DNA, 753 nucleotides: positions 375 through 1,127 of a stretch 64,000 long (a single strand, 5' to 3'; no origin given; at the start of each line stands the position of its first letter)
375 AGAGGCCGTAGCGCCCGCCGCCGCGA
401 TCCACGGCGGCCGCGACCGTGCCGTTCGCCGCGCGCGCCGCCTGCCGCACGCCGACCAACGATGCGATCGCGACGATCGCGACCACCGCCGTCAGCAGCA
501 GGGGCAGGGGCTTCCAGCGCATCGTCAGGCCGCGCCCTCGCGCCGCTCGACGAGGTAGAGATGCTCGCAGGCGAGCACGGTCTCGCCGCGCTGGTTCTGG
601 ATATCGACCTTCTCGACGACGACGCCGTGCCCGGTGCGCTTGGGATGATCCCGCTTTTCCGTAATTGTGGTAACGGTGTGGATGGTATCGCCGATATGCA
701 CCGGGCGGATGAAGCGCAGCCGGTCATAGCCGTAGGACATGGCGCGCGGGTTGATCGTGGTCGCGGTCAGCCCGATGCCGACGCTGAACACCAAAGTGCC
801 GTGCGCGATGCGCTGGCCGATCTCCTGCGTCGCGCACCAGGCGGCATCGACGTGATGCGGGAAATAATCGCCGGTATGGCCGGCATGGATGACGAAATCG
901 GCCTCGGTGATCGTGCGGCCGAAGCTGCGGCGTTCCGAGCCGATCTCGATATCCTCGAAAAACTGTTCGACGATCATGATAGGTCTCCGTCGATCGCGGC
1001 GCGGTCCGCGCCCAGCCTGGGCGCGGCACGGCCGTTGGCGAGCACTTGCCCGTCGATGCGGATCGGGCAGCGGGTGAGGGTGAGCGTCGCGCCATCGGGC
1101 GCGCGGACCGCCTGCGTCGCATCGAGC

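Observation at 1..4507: CoA-dependent module (two class III CoA-transferases, MaoC hydratase, two binding-fold proteins) inside a rare-sugar locus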

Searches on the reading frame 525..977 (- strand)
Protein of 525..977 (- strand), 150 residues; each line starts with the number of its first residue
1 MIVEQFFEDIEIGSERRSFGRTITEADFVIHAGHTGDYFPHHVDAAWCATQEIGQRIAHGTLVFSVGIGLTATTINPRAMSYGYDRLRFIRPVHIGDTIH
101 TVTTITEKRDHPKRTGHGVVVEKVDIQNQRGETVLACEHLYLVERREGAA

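Call 5: search_protein_families(library=pfam, proteins=[window:525-977:-], max_evalue=0.001)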
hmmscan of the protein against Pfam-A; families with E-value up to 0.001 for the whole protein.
window:525-977:- (150 aa): 2 families
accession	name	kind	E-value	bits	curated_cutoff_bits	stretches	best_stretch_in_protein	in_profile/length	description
PF01575.25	MaoC_dehydratas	-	1.8e-20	73.2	27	1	18-120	12-115/123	MaoC like domain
PF13452.11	FAS1_DH_region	-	0.00036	21.1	22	1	19-135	10-130/132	FAS1-like, dehydratase domain region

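Call 6: search_protein_families(library=ncbifam, proteins=[window:525-977:-], max_evalue=0.001)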
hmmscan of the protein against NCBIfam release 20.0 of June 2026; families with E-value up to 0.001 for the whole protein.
window:525-977:- (150 aa): 5 families
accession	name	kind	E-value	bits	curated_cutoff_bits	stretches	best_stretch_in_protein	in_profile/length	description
TIGR02278.1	PaaN-DH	equivalog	3.1e-22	78.6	562.8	1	6-145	524-664/664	phenylacetic acid degradation bifunctional protein PaaZ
NF006045.0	PRK08190.1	subfamily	1.8e-15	56.7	282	1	2-136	6-134/467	bifunctional enoyl-CoA hydratase/phosphate acetyltransferase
NF038241.1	RipB_Ich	equivalog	5.5e-15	55.7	340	1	6-146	23-165/175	(R)-specific enoyl-CoA hydratase RipB/Ich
NF040620.1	fused_HadA_HadB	exception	3.5e-07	30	350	1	7-70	196-259/329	fused (3R)-hydroxyacyl-ACP dehydratase subunits HadA/HadB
NF010246.0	PRK13693.1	equivalog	3.8e-06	26.9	203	1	7-95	6-93/142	(3R)-hydroxyacyl-ACP dehydratase subunit HadB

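Call 10: find_encoding_contigs(protein=window:525-977:-, flank=10000, max_places=6)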
Protein window:525-977:- (150 aa): 2 contigs read that carry it; 1 place shown.
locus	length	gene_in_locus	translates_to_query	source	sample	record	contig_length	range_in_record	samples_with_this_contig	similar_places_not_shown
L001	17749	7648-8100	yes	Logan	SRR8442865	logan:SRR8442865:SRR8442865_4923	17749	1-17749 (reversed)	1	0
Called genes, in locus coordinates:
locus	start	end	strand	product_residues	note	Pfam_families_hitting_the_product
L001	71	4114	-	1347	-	PF17132:Glyco_hydro_106, PF00754:F5_F8_type_C (weak), PF13385:Laminin_G_3 (weak), PF22666:Glyco_hydro_2_N2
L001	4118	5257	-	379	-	PF02515:CoA_transf_3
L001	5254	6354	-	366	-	PF13416:SBP_bac_8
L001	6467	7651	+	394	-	PF02515:CoA_transf_3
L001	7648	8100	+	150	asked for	PF01575:MaoC_dehydratas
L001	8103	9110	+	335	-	PF00532:Peripla_BP_1, PF13407:Peripla_BP_4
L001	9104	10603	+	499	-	PF00005:ABC_tran, PF13304:AAA_21 (faint), PF00005:ABC_tran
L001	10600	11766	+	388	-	PF02653:BPD_transp_2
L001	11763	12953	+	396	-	PF13416:SBP_bac_8, PF01547:SBP_bac_1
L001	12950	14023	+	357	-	PF01408:GFO_IDH_MocA, PF02894:GFO_IDH_MocA_C (weak), PF22725:GFO_IDH_MocA_C3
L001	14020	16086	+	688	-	PF02449:Glyco_hydro_42, PF14258:DUF4350 (faint), PF08532:Glyco_hydro_42M, PF08533:Glyco_hydro_42C (weak)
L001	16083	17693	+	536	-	PF01120:Alpha_L_fucos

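Call 26: search_solved_structures(query=window:525-977:-, max_evalue=0.00001)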
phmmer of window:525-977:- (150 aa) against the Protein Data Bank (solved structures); distinct sequences matched with E-value up to 0.00001: 8.
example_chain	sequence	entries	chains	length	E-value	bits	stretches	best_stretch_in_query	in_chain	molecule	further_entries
4ffu_A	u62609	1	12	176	1.3e-59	203.5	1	6-147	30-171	oxidase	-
1q6w_A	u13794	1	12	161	1.6e-22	83.2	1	6-144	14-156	monoamine oxidase regulatory protein, putative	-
6jql_A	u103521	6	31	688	8.4e-17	64.7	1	5-148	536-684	Bifunctional protein PaaZ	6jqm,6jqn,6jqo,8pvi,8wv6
8hgn_A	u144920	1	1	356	2.2e-13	53.6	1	5-147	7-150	Beta-methylmalyl-CoA dehydratase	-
5cpg_A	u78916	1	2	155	1.6e-12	50.8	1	7-110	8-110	(R)-specific enoyl-CoA hydratase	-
4e3e_A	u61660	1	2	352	6.7e-09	39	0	5-147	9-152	MaoC domain protein dehydratase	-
1iq6_A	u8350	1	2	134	3.3e-07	33.5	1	9-110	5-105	(R)-SPECIFIC ENOYL-COA HYDRATASE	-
2c2i_A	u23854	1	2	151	2.9e-06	30.5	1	20-128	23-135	RV0130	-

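Call 31: search_protein_families(library=ncbifam, proteins=[L001:11763-12953:+, L001:12950-14023:+, L001:14020-16086:+], max_evalue=0.00001)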
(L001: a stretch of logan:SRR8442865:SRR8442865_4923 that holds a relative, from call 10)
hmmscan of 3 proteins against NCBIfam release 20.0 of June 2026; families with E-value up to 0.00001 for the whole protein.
L001:11763-12953:+ (396 aa): 2 families
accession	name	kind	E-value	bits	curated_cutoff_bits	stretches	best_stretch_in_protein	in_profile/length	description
TIGR03850.1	bind_CPR_0540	equivalog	4.2e-08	32.2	299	1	114-323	152-361/437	carbohydrate ABC transporter substrate-binding protein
NF007011.0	PRK09474.1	equivalog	3.9e-07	29.2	291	1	57-306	80-308/396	maltose/maltodextrin ABC transporter substrate-binding protein MalE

L001:12950-14023:+ (357 aa): 5 families
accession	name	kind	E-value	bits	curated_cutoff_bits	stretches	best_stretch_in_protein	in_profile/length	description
TIGR04380.1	myo_inos_iolG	equivalog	1.1e-11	44.2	355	1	18-207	4-196/330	inositol 2-dehydrogenase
NF040723.1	UDP-GlcNAcDh_Arch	equivalog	1.5e-11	44.4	450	1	19-238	4-217/302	UDP-N-acetylglucosamine 3-dehydrogenase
NF007574.0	PRK10206.1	equivalog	1.4e-10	40.7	352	1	21-203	8-193/345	oxidoreductase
NF041392.1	XylDh_Gfo6_Halo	equivalog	7e-07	28.4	350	1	18-259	19-272/350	D-xylose 1-dehydrogenase Gfo6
NF008607.0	PRK11579.1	subfamily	3.2e-06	26.4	330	1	81-167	70-157/346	oxidoreductase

L001:14020-16086:+ (688 aa): 0 families

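Call 51: search_solved_structures(query=L001:8103-9110:+, max_evalue=1e-10)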
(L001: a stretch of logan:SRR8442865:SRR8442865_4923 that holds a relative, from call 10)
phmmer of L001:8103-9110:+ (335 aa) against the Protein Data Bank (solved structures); distinct sequences matched with E-value up to 1e-10: 33.
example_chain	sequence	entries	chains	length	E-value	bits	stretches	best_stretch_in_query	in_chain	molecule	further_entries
2ioy_A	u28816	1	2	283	1.3e-26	97.3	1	48-328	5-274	Periplasmic sugar-binding protein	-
7e7m_A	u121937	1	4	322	5.7e-26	95.2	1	9-329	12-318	D-ribose ABC transporter substrate-binding protein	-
4zjp_A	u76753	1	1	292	3e-25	92.9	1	50-309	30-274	Monosaccharide-transporting ATPase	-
2gx6_A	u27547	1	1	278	3.1e-25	92.8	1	53-320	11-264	D-ribose-binding periplasmic protein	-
1dbp_A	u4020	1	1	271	4.3e-25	92.3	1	53-320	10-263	D-RIBOSE-BINDING PROTEIN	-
1urp_A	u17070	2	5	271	1.7e-24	90.4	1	53-320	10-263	D-RIBOSE-BINDING PROTEIN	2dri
1drk_A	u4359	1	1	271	8.7e-24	88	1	53-320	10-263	D-RIBOSE-BINDING PROTEIN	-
1drj_A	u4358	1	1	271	1.8e-23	87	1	53-320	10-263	D-RIBOSE-BINDING PROTEIN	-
1ba2_A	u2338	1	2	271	2e-23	86.8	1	53-320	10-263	D-RIBOSE-BINDING PROTEIN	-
8wl5_A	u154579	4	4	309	4.6e-19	72.5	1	45-310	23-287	Allose ABC transporter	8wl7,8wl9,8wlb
1gub_A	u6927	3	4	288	9.2e-19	71.5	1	47-307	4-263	D-ALLOSE-BINDING PERIPLASMIC PROTEIN | PROTEIN (PRECURSOR OF PERIPLASMIC SUGAR RECEPTOR)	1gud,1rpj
9jwq_A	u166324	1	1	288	8.5e-18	68.4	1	47-306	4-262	MSD3-apo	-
4ry9_A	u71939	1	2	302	8.5e-18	68.4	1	41-301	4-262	Periplasmic binding protein/LacI transcriptional regulator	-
9jwt_A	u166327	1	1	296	9.3e-18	68.2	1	47-306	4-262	MSD3-holo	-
6hbd_A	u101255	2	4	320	2.4e-17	66.9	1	34-272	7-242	ABC transporter periplasmic-binding protein YtfQ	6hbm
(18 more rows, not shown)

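Call 52: search_solved_structures(query=L001:12950-14023:+, max_evalue=1e-10)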
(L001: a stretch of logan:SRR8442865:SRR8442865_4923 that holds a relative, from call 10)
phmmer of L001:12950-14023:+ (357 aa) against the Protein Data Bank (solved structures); distinct sequences matched with E-value up to 1e-10: 3.
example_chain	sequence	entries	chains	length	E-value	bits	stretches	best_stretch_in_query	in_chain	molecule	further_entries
9m3d_B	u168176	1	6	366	4e-12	49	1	20-191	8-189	DgpA1 from W974-1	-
2glx_A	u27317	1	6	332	8.6e-12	47.9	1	21-273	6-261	1,5-anhydro-D-fructose reductase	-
4koa_A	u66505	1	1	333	1.3e-11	47.3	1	21-271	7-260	1,5-anhydro-D-fructose reductase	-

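Call 53: search_solved_structures(query=L001:11763-12953:+, max_evalue=0.001)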
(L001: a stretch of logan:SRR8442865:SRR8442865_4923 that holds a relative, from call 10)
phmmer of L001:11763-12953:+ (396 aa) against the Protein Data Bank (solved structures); distinct sequences matched with E-value up to 0.001: 49.
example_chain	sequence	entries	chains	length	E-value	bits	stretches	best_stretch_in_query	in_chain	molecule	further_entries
1eu8_A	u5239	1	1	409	1.2e-27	100.2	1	35-393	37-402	TREHALOSE/MALTOSE BINDING PROTEIN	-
5iai_A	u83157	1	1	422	6.7e-27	97.7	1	5-392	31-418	Sugar ABC transporter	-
6dtq_A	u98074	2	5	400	4.3e-24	88.5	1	54-383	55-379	maltose-binding protein MalE3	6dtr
5ysb_A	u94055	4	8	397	4.3e-18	68.7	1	38-367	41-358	Lin1841 protein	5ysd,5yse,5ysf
7nbz_A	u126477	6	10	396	9.6e-18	67.6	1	113-377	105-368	Sulfoquinovosyl binding protein | Sulfoquinovosyl glycerol-binding protein SmoF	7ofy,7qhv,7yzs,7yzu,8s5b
3jzj_A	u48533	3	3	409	9e-15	57.8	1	53-322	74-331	Acarbose/maltose binding protein GacH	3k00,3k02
3k01_A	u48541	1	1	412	9.2e-15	57.8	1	53-322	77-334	Acarbose/maltose binding protein GacH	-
3uor_A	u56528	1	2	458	3.6e-14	55.8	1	19-342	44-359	ABC transporter sugar binding protein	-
5ci5_A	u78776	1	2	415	3.6e-10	42.6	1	36-379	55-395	Extracellular solute-binding protein family 1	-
7x0i_A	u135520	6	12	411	5.9e-10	41.9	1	108-310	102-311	CbpB | CpbB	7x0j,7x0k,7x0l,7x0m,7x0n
7cae_E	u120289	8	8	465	8.7e-10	41.4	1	57-276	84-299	Bacterial extracellular solute-binding protein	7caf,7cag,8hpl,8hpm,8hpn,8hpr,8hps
4rya_A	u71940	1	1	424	1.9e-09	40.3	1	111-337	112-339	ABC transporter substrate binding protein (Sorbitol)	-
7c16_A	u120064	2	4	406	6.7e-09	38.5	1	103-210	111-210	Sugar ABC transporter, periplasmic sugar-binding protein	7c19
7c14_A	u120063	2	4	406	6.8e-09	38.4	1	103-210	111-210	Sugar ABC transporter, periplasmic sugar-binding protein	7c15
7c0t_A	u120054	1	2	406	6.9e-09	38.4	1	104-210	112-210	Sugar ABC transporter, periplasmic sugar-binding protein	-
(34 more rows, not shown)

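Call 60: search_protein_families(library=ncbifam, proteins=[L001:9104-10603:+], max_evalue=1e-20)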
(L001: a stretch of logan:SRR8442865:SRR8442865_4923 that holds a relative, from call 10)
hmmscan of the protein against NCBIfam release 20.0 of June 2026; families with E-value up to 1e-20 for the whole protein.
L001:9104-10603:+ (499 aa): 139 families (the best 25 are shown)
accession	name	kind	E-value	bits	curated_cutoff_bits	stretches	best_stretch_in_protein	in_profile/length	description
NF008442.0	PRK11288.1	equivalog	3.7e-126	421.4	689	1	4-483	5-491/504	L-arabinose ABC transporter ATP-binding protein AraG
NF010069.0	PRK13549.1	equivalog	6.4e-110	368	699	1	4-476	3-490/513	xylose ABC transporter ATP-binding protein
NF041861.1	YtfR_transport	equivalog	2.2e-109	366.1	850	1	6-474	1-477/492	galactofuranose ABC transporter, ATP-binding protein YtfR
NF008030.0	PRK10762.1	equivalog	7.7e-108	361.4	745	1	5-483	3-487/501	ribose ABC transporter ATP-binding protein RbsA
TIGR02633.1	xylG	equivalog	7.1e-103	344.7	723.65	1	6-472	1-484/500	D-xylose ABC transporter ATP-binding protein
NF007253.0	PRK09700.1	equivalog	3.4e-101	339.3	772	1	5-473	4-491/510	D-allose ABC transporter ATP-binding protein AlsA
NF011967.0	PRK15439.1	equivalog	1.3e-100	337.2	586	1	3-477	8-489/510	autoinducer 2 ABC transporter ATP-binding protein LsrA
NF047930.1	ABC_ATP_B6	equivalog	1.1e-96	324.5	670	1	7-480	3-501/510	putative B6 ABC transporter ATP-binding protein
NF040905.2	GguA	equivalog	5.6e-96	321.9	810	1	7-480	2-493/500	multiple monosaccharide ABC transporter ATP-binding protein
NF008215.0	PRK10982.1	equivalog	7.4e-91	305.2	828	1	6-485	13-500/506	galactose/methyl galactoside ABC transporter ATP-binding protein MglA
TIGR03410.1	urea_trans_UrtE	equivalog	2.6e-57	193.9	285.8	2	19-237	12-228/230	urea ABC transporter ATP-binding subunit UrtE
TIGR02142.1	modC_ABC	equivalog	7.2e-54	183.3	285.05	2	26-228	16-219/353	molybdenum ABC transporter ATP-binding protein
TIGR04521.1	ECF_ATPase_2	equivalog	2.4e-53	181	330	2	15-226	13-230/279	energy-coupling factor transporter ATPase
NF010068.0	PRK13548.1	equivalog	3.3e-53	180.4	261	2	20-234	18-237/261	heme ABC transporter ATP-binding protein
TIGR01188.1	drrA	subfamily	4.9e-53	180.4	312.45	1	19-238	5-221/302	daunorubicin resistance ABC transporter, ATP-binding protein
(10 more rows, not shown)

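Call 91: search_solved_structures(query=window:525-977:-, max_evalue=1e-10, show_alignments=5)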
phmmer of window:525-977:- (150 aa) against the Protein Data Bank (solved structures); distinct sequences matched with E-value up to 1e-10: 5.
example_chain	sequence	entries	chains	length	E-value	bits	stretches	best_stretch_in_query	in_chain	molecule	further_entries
4ffu_A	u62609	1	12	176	1.3e-59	203.5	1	6-147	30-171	oxidase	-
1q6w_A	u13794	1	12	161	1.6e-22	83.2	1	6-144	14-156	monoamine oxidase regulatory protein, putative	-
6jql_A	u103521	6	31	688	8.4e-17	64.7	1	5-148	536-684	Bifunctional protein PaaZ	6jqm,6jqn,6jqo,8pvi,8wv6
8hgn_A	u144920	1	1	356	2.2e-13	53.6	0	5-147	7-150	Beta-methylmalyl-CoA dehydratase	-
5cpg_A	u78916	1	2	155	1.6e-12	50.8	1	7-110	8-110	(R)-specific enoyl-CoA hydratase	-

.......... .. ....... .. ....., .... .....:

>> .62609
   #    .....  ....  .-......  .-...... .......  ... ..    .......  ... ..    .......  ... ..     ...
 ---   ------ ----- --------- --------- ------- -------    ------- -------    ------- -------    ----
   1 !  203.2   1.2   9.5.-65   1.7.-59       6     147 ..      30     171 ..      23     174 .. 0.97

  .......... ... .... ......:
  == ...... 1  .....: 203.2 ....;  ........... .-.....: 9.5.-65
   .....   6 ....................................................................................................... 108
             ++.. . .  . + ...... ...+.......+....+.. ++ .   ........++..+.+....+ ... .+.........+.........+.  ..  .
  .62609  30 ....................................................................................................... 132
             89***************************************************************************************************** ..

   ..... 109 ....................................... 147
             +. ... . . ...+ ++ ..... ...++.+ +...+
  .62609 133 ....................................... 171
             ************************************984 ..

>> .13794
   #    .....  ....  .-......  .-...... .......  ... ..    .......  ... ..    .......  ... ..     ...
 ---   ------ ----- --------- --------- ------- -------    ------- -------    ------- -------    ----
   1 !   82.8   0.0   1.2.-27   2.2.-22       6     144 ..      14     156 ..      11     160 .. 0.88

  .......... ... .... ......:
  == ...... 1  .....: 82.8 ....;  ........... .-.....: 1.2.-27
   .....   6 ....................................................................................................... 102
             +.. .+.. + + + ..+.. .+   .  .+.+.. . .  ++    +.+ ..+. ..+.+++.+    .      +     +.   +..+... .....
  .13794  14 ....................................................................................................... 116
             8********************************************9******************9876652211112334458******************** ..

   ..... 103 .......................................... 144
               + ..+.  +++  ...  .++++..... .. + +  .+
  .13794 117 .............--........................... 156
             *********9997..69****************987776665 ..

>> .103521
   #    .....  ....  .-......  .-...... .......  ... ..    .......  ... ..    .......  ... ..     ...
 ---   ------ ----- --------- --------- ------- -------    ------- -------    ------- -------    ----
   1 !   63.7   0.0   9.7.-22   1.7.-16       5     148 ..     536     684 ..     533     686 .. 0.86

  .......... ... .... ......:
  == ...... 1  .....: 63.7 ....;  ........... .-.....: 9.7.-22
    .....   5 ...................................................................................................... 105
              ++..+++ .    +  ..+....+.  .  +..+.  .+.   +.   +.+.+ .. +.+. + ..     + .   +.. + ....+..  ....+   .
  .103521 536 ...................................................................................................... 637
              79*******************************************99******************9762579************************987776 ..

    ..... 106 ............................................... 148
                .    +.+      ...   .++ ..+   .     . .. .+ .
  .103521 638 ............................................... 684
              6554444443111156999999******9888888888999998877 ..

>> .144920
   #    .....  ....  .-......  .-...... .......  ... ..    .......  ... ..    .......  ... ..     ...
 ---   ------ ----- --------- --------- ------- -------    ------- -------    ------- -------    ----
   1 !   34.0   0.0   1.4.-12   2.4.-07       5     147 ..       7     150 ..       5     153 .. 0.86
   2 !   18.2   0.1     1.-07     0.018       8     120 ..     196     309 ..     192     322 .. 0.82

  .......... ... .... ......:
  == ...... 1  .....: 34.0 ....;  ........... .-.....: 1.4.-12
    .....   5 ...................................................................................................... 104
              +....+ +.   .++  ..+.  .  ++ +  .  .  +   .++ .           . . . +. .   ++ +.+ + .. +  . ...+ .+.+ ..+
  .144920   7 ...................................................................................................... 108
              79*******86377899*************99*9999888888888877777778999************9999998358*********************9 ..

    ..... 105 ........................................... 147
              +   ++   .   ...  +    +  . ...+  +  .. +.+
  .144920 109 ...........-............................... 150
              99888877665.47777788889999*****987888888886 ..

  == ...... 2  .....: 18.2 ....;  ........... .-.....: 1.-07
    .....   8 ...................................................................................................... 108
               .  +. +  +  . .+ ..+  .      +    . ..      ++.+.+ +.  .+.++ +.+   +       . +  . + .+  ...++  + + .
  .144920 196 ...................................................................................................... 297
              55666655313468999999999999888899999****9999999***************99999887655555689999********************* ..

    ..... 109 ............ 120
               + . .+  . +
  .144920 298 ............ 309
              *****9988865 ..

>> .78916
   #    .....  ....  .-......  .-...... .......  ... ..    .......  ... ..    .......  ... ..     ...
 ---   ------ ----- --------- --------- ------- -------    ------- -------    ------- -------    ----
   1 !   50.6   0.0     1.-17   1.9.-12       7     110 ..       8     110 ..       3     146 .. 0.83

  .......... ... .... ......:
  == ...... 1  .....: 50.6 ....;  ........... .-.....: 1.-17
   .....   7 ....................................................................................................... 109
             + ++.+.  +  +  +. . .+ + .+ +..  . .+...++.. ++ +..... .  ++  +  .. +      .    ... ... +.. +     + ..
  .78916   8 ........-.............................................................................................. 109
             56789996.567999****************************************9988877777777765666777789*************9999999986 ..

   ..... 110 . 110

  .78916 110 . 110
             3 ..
